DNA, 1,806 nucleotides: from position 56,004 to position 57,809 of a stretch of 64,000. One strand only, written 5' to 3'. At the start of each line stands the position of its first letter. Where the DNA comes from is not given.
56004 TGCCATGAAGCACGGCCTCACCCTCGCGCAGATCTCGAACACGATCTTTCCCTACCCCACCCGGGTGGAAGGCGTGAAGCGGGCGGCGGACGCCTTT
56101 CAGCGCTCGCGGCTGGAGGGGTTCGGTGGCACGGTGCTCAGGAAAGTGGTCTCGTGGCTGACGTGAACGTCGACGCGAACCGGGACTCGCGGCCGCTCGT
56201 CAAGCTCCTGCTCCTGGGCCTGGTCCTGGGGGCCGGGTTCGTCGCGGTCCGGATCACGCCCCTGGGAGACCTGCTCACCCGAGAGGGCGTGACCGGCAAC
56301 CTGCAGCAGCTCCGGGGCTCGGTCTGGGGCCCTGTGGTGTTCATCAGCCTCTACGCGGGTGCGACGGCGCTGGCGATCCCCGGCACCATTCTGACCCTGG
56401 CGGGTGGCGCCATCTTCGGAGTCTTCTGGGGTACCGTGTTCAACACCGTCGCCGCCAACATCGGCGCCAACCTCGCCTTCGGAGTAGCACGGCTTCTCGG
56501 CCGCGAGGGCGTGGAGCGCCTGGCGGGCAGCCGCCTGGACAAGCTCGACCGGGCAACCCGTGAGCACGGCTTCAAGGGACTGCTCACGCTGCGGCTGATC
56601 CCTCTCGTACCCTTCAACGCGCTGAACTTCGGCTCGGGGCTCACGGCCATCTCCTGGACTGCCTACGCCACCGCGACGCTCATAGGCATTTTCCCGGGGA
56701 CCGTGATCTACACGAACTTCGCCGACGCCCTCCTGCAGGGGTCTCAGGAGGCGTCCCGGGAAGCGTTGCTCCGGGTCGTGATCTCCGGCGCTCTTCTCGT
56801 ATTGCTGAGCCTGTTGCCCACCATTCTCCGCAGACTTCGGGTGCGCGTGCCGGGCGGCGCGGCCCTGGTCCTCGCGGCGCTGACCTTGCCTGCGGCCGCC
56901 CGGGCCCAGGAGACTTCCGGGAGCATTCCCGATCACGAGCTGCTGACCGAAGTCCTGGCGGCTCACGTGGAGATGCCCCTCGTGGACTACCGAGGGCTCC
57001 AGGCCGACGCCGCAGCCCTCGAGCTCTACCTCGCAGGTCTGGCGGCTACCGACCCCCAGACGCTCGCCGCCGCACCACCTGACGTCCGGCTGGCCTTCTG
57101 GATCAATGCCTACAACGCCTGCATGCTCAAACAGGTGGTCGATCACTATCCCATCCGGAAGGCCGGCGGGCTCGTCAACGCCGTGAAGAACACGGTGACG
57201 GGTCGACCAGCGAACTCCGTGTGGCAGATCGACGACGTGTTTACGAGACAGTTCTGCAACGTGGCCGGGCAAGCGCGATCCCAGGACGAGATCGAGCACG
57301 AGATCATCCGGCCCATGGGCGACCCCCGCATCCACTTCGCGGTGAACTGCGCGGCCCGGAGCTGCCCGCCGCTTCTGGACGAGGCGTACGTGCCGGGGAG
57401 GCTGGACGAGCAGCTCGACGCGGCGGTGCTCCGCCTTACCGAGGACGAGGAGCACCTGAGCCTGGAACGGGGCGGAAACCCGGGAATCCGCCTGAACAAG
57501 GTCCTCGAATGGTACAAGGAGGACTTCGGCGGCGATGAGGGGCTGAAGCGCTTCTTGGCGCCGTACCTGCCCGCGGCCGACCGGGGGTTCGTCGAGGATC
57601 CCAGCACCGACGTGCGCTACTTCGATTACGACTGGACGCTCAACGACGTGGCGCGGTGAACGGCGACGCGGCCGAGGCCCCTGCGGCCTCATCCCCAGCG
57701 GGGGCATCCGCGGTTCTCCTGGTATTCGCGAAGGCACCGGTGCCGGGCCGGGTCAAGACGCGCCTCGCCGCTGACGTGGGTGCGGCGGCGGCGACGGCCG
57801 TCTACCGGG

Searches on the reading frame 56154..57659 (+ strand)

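Call 50: search_protein_families(library=pfam, proteins=[window:56154-57659:+], max_evalue=0.001)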
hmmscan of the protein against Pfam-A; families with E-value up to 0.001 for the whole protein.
window:56154-57659:+ (501 aa): 2 families
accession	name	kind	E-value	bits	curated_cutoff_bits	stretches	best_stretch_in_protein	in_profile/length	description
PF09335.16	VTT_dom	-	3.7e-25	89.2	33.9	1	75-189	1-120/123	VTT domain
PF04784.19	DUF547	-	2.4e-24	86.2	27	1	310-424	7-120/125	Protein of unknown function, DUF547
